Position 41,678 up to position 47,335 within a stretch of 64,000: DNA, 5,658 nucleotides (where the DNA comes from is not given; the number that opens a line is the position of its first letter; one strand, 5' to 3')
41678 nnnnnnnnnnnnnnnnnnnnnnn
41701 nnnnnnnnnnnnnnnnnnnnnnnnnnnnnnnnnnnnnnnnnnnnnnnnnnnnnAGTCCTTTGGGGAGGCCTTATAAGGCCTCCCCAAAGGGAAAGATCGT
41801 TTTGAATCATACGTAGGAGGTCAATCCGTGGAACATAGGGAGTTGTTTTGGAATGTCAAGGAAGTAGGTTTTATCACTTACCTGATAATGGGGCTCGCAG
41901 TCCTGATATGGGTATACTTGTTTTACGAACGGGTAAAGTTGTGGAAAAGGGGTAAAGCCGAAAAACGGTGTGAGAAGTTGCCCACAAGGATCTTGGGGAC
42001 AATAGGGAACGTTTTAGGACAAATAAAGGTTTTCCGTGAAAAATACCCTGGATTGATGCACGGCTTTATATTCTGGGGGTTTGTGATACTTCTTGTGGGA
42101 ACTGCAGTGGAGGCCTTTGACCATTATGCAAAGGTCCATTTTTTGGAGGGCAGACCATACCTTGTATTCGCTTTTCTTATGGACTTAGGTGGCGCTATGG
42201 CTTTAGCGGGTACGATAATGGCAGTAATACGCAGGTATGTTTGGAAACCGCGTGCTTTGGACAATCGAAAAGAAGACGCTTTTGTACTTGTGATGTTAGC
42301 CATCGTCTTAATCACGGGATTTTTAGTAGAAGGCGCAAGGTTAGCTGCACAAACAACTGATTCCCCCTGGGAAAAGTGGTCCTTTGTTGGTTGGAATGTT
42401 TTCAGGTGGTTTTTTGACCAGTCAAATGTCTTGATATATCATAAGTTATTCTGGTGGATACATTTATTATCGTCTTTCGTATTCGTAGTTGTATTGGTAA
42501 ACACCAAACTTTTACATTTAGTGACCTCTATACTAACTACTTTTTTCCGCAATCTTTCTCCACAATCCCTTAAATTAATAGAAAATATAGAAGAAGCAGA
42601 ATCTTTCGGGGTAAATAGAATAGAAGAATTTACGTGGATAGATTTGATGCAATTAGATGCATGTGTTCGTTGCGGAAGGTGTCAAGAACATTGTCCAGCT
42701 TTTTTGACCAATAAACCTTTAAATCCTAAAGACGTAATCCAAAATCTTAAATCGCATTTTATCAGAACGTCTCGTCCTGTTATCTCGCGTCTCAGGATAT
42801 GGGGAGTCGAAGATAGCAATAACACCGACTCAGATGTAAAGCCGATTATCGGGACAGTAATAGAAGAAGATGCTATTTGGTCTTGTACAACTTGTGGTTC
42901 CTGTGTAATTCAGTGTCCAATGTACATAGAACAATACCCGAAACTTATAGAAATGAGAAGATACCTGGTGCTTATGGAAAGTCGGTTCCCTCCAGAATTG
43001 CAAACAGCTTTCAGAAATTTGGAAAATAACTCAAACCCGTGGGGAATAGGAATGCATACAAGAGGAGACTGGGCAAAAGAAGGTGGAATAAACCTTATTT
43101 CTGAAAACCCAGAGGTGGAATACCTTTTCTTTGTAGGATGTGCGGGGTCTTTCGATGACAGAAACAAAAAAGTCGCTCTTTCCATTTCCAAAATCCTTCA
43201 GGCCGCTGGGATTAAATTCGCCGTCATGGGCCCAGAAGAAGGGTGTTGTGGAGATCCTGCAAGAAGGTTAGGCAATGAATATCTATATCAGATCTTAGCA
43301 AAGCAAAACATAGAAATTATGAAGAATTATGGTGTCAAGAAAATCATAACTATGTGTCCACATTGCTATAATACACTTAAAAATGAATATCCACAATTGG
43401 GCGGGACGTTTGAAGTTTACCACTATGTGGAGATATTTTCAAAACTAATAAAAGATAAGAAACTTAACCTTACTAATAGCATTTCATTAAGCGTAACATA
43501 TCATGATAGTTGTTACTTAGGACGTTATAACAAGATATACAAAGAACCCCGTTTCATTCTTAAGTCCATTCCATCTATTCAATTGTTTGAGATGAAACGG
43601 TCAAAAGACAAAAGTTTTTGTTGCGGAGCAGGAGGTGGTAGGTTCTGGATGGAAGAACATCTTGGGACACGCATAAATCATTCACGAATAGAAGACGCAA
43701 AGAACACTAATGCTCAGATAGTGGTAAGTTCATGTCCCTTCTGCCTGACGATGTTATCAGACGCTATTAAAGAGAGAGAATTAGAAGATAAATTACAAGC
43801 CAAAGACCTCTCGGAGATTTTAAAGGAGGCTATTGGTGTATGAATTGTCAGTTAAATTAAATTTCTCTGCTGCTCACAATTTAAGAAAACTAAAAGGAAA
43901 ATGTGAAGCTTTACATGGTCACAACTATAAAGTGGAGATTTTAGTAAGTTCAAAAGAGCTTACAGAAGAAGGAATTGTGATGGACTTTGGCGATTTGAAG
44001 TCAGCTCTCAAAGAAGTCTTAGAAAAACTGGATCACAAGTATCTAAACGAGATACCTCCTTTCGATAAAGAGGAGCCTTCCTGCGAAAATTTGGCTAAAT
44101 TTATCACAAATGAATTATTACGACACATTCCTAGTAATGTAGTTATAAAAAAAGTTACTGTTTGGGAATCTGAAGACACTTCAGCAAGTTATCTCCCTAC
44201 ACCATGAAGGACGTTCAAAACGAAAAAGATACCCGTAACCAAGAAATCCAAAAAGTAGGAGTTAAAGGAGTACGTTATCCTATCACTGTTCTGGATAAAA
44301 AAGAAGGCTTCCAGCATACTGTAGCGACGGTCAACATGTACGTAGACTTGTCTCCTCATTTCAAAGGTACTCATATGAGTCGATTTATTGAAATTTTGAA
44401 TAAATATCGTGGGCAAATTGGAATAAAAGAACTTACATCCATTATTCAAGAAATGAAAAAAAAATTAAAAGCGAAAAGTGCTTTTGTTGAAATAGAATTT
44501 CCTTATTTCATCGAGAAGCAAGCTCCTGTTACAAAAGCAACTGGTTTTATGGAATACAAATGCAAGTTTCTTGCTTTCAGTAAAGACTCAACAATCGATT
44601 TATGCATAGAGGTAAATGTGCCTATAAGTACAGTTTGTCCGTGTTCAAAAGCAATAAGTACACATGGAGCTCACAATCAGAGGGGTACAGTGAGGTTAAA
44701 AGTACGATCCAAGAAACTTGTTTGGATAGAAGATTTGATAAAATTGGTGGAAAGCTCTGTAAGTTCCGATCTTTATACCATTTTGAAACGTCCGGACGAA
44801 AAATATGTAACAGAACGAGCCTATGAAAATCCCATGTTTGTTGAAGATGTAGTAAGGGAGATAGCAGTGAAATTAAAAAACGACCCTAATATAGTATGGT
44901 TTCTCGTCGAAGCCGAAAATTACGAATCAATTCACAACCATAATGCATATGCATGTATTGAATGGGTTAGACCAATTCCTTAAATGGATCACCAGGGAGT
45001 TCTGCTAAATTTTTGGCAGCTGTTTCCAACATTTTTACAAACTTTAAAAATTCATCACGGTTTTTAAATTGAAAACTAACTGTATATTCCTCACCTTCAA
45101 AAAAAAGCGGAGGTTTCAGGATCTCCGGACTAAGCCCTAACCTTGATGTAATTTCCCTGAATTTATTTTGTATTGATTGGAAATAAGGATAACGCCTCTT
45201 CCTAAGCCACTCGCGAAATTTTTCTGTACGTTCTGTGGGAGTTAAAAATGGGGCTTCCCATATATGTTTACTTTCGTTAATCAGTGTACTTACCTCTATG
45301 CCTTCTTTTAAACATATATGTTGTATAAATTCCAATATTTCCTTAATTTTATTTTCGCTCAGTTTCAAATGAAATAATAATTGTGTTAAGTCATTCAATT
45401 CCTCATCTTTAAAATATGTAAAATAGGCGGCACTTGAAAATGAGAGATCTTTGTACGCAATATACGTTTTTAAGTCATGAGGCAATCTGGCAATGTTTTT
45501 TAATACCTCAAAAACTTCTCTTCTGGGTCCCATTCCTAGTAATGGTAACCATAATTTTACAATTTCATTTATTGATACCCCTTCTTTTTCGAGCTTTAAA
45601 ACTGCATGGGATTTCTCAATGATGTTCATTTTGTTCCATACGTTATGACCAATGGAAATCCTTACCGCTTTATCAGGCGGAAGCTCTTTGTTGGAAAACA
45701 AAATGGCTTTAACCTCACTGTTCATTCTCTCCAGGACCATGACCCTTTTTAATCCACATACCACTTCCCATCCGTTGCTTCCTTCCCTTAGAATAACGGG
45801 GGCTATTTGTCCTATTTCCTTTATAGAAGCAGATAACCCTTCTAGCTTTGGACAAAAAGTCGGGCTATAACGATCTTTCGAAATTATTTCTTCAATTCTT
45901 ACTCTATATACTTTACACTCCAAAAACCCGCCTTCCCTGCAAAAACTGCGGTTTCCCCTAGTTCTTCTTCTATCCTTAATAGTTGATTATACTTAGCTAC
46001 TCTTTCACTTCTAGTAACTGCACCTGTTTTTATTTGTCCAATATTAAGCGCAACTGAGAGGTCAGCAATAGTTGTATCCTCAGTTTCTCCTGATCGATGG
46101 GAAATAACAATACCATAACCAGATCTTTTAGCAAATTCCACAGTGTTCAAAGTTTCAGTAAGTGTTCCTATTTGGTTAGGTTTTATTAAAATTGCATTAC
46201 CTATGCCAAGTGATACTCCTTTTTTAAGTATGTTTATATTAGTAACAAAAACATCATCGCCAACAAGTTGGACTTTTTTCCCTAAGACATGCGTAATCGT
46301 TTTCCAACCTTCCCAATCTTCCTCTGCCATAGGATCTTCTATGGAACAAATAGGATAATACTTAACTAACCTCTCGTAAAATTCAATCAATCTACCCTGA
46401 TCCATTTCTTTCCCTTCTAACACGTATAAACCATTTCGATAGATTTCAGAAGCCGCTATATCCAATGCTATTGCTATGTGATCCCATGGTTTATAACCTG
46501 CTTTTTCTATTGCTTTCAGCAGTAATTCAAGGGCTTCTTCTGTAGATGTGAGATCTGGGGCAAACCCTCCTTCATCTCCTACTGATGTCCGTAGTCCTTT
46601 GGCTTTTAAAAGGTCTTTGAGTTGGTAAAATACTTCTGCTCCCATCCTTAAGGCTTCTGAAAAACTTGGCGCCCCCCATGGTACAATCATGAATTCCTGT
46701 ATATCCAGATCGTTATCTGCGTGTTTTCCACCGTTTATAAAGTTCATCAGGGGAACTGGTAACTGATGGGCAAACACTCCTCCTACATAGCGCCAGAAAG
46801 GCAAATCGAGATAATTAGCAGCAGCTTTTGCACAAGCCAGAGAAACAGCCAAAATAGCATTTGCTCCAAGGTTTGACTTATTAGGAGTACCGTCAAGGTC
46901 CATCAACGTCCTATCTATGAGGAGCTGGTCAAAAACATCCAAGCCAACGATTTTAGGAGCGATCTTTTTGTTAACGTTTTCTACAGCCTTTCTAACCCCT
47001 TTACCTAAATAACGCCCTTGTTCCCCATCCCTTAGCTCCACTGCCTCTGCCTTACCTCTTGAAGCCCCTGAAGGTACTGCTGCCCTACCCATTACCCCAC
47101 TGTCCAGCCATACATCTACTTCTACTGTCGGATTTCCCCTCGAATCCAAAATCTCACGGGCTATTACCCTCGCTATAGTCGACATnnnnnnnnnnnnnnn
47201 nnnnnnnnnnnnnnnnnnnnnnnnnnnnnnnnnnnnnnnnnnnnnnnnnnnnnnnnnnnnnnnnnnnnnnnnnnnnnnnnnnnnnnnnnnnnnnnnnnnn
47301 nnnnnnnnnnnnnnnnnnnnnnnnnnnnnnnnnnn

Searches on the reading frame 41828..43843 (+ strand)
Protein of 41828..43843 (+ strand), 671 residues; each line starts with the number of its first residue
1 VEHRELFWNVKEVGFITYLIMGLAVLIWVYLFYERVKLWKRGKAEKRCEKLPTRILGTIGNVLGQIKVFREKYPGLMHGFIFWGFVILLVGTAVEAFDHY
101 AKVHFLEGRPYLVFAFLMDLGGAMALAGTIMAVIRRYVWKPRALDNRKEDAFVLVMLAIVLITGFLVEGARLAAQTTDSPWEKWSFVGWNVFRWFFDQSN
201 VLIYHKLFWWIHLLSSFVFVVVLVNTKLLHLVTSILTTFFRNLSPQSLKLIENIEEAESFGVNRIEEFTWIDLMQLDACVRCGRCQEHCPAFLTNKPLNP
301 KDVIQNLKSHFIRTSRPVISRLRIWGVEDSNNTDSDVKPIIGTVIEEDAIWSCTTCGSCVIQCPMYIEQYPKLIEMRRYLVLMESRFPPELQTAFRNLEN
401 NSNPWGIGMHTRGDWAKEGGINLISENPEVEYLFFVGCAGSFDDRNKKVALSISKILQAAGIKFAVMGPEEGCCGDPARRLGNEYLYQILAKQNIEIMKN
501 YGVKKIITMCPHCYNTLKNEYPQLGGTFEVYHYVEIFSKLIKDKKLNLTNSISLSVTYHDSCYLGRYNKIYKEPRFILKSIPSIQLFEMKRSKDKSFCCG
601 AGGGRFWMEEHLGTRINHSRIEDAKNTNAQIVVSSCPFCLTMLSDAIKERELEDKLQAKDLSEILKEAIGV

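Call 56: search_protein_families(library=pfam, proteins=[window:41828-43843:+], max_evalue=0.00001)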
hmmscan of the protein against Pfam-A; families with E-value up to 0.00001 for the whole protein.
window:41828-43843:+ (671 aa): 7 families
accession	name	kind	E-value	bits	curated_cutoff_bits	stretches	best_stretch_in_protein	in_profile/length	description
PF02754.22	CCG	-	2.4e-39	133.7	20.6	2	556-643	1-84/85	Cysteine-rich domain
PF13183.11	Fer4_8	-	1.2e-11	45.4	27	1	275-365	1-66/68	4Fe-4S dicluster domain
PF13237.11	Fer4_10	-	5.9e-10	39.4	25.5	1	275-364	5-53/53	4Fe-4S dicluster domain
PF13187.11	Fer4_9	-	3e-09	37.2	27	1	278-365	1-49/52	4Fe-4S dicluster domain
PF12797.12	Fer4_2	-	2.3e-07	30.7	24.5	0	270-291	1-22/22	4Fe-4S binding domain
PF12838.12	Fer4_7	-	2.4e-07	31.5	27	0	274-291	33-50/52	4Fe-4S dicluster domain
PF13534.11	Fer4_17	-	5.4e-07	30.5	22.2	1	278-367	1-60/61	4Fe-4S dicluster domain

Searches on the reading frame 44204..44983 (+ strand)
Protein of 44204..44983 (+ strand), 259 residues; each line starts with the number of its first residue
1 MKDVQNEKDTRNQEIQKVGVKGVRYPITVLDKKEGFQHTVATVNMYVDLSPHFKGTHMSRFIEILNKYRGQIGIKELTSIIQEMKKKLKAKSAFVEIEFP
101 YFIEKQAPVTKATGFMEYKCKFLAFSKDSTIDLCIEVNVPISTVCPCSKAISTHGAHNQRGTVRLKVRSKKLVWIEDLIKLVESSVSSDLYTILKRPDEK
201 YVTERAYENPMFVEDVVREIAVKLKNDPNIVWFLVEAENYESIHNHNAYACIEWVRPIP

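Call 56: search_protein_families(library=pfam, proteins=[window:44204-44983:+], max_evalue=0.00001)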
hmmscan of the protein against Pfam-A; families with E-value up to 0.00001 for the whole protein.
window:44204-44983:+ (259 aa): 1 family
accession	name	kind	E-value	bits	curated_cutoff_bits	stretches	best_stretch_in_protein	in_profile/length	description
PF02649.19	GCHY-1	-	2.8e-100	335.6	25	1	1-250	1-260/260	Type I GTP cyclohydrolase folE2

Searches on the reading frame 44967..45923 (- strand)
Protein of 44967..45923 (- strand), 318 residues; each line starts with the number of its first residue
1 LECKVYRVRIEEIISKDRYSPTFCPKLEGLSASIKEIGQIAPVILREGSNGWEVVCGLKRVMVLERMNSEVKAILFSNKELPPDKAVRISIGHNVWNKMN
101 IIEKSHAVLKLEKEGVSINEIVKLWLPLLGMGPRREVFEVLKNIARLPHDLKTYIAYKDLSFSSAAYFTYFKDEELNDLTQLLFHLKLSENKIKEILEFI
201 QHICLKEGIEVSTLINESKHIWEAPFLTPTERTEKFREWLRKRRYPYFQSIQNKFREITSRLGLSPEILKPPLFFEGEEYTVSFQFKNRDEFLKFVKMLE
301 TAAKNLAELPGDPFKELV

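Call 56: search_protein_families(library=pfam, proteins=[window:44967-45923:-], max_evalue=0.00001)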
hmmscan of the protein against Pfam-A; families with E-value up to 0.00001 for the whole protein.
window:44967-45923:- (318 aa): 0 families

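Call 71: search_protein_families(library=pfam, proteins=[window:44967-45923:-], max_evalue=0.001)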
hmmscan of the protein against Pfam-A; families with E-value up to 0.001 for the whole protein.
window:44967-45923:- (318 aa): 0 families

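Call 73: search_protein_families(library=ncbifam, proteins=[window:44967-45923:-], max_evalue=0.001)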
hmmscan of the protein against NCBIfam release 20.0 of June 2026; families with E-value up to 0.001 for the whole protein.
window:44967-45923:- (318 aa): 4 families
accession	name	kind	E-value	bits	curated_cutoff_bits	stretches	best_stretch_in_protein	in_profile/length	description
TIGR04285.1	nucleoid_noc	exception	9.3e-06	25.2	315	1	5-108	2-106/255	nucleoid occlusion protein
NF010440.0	PRK13866.1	equivalog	1.3e-05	24.6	522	1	17-121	80-185/336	plasmid partitioning protein RepB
TIGR00180.1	parB_part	domain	1.4e-05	25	58.45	1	26-115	28-119/186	ParB/RepB/Spo0J family partition protein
TIGR03454.1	partition_RepB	equivalog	1.7e-05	24.4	201.5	1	10-123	72-185/325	plasmid partitioning protein RepB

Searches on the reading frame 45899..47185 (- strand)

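Call 56: search_protein_families(library=pfam, proteins=[window:45899-47185:-], max_evalue=0.00001)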
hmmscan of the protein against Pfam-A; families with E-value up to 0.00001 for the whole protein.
window:45899-47185:- (428 aa): 2 families
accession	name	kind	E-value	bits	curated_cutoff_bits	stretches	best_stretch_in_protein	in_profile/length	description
PF00113.28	Enolase_C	-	1.1e-126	422.6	21.5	1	140-419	2-291/296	Enolase, C-terminal TIM barrel domain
PF03952.21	Enolase_N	-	1.8e-59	200.1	35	1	4-134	1-131/131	Enolase, N-terminal domain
